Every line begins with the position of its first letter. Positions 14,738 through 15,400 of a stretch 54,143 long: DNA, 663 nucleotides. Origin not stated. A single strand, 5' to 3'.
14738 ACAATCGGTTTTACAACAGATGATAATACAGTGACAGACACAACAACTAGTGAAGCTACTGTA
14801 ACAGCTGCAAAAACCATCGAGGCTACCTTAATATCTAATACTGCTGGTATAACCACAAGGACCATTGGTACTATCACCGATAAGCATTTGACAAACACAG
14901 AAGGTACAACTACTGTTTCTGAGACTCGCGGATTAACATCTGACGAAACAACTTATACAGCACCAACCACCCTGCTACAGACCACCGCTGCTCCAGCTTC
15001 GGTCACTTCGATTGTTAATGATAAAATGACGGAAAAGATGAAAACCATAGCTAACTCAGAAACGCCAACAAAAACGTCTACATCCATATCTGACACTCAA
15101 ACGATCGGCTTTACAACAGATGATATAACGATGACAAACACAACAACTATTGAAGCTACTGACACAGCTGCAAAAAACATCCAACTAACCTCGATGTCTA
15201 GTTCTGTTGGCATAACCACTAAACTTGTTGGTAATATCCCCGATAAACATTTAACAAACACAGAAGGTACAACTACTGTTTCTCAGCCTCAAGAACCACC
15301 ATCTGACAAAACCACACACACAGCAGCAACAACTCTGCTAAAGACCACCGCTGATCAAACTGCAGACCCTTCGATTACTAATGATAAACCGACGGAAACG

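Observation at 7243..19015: Large secreted mucin-like gene: signal peptide, PAN/apple, EGF-like, then 2.4k-aa PTS tandem repeats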

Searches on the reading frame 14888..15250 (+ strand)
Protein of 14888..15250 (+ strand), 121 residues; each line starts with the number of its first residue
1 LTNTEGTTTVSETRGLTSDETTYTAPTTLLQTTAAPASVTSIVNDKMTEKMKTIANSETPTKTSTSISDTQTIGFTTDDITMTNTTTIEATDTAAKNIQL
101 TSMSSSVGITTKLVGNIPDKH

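Call 40: search_protein_representatives(alignment_id=A1)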
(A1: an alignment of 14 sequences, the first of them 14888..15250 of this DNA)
Query: 14 sequences, 121 profile positions. Proteins with E-value up to 0.001 (for the whole library): 4; up to 1e-10: 4; up to 1e-30: 4. The best 4 are listed.
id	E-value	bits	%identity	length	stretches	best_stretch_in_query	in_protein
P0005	0.0e+00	2543.7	-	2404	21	1-121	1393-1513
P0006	0.0e+00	1401.1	-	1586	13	1-118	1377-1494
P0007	1.9e-35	137.8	-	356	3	1-120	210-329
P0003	5.7e-35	136.3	-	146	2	2-97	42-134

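Call 42: list_cluster_members(proteins=[P0005, P0006, P0007])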
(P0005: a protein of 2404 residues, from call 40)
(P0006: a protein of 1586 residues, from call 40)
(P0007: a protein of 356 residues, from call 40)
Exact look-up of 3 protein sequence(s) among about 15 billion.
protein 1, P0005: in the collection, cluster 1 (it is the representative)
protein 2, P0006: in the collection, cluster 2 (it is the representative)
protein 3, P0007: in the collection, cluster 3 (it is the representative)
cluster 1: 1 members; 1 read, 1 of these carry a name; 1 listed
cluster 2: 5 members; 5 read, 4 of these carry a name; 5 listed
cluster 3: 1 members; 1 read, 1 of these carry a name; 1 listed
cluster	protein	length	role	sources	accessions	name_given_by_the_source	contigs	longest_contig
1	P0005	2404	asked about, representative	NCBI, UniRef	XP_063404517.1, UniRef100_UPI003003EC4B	mucin-3A-like [Mytilus trossulus] | mucin-3A-like n=1 Tax=Mytilus trossulus TaxID=6551 RepID=UPI003003EC4B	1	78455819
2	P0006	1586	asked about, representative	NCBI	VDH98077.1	Hypothetical predicted protein, partial [Mytilus galloprovincialis]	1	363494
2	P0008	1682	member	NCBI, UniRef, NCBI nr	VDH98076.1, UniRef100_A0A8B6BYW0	Hypothetical predicted protein [Mytilus galloprovincialis] | Apple domain-containing protein n=2 Tax=Mytilus galloprovincialis TaxID=29158 ...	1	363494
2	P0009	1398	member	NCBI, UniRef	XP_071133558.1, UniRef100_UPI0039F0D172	mucin-22-like [Mytilus edulis] | mucin-22-like n=1 Tax=Mytilus edulis TaxID=6550 RepID=UPI0039F0D172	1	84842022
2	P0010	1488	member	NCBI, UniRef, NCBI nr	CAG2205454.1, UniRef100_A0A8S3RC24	unnamed protein product [Mytilus edulis] | Uncharacterized protein n=1 Tax=Mytilus edulis TaxID=6550 RepID=A0A8S3RC24_MYTED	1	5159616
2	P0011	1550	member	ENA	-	-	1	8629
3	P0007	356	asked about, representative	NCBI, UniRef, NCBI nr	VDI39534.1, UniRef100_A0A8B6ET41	Hypothetical predicted protein [Mytilus galloprovincialis] | Apple domain-containing protein n=1 Tax=Mytilus galloprovincialis TaxID=29158 ...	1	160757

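Call 58: predict_structure(alignment_id=A1)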
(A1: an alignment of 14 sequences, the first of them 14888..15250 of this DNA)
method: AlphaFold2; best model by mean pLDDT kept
length: 121 residues; sequences in the alignment: 14
mean_pLDDT: 36.9   pTM: 0.14
mean pLDDT of the five models: 36.9, 33.4, 30.7, 29.2, 28.8
residues with pLDDT >= 90: 0; 70-90: 0; 50-70: 1; < 50: 120
segments of 3 or more residues with pLDDT < 50: 1-17, 19-121
pLDDT, mean of each block of 10 residues (from residue 1): 36 44 42 39 39 38 35 32 33 34 32 38 38
secondary structure, 60 per line:
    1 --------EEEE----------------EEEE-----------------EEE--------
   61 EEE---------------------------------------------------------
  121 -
elements in order: E9-12 E29-32 E50-52 E61-63

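Call 60: search_protein_families(library=pfam, proteins=[P0007, P0008], max_evalue=1)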
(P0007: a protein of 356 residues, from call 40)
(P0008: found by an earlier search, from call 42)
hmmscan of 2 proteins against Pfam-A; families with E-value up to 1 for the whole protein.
P0007 (356 aa): 2 families
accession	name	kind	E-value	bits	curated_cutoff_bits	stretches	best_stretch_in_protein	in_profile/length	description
PF00024.32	PAN_1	-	4e-06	27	21.4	1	47-94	23-70/76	PAN domain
PF14295.12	PAN_4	-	0.009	16.5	27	1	44-69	14-39/51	PAN domain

P0008 (1682 aa): 3 families
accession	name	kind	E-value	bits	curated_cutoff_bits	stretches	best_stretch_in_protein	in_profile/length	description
PF00024.32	PAN_1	-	6.3e-05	23.2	21.4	1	53-90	23-59/76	PAN domain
PF05443.17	ROS_MUCR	-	0.052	14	25.4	1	1147-1227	7-78/123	ROS/MUCR transcriptional regulator protein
PF14295.12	PAN_4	-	0.16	12.5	27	1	50-75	14-39/51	PAN domain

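Call 61: search_solved_structures(query=A1, max_evalue=1)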
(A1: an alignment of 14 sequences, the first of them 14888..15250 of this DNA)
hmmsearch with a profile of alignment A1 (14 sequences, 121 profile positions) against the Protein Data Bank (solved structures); distinct sequences matched with E-value up to 1: 6.
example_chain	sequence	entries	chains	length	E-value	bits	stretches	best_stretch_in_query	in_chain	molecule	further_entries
9uxa_L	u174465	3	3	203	0.081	16.3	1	11-80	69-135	B-cell CLL/lymphoma 7 protein family member B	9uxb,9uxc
2f1m_A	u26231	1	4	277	0.3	14.5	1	60-107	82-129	Acriflavine resistance protein A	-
5ng5_E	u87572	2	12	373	0.44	13.9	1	60-107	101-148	Multidrug efflux pump subunit AcrA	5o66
9tg4_D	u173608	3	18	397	0.52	13.7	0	60-107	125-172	Multidrug efflux pump subunit AcrA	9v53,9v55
5v5s_D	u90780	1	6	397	0.54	13.6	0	60-107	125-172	Multidrug efflux pump subunit AcrA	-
1lwk_A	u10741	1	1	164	0.7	13.3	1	24-116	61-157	Lysozyme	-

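Call 72: find_encoding_contigs(protein=P0007, flank=10000, max_places=2)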
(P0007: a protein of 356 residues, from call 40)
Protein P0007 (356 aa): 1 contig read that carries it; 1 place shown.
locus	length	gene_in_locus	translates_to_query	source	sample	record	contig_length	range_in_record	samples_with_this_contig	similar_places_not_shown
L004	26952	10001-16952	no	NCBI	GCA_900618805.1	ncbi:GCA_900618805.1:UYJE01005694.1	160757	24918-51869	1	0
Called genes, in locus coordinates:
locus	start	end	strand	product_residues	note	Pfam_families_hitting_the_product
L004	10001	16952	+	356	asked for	PF00024:PAN_1 (weak)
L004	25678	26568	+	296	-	PF02023:SCAN (weak)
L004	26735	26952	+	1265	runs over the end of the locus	PF18139:LSDAT_euk, PF18171:LSDAT_prok (weak), PF25508:TRPM2, PF23317:YVC1_C (weak)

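Call 73: find_encoding_contigs(protein=P0008, flank=10000, max_places=2)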
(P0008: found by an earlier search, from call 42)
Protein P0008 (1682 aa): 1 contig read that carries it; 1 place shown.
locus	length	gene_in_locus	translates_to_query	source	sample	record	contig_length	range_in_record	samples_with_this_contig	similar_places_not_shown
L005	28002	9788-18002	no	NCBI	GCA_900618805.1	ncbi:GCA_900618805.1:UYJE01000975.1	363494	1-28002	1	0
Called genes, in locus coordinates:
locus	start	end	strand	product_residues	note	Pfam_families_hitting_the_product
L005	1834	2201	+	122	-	-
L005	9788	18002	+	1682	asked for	-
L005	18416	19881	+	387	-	-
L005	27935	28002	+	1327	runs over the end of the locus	PF00533:BRCT, PF12738:PTCB-BRCT, PF16589:BRCT_2, PF00644:PARP, PF13757:VIT_2, PF08487:VIT, PF00092:VWA, PF13768:VWA_3, +1 more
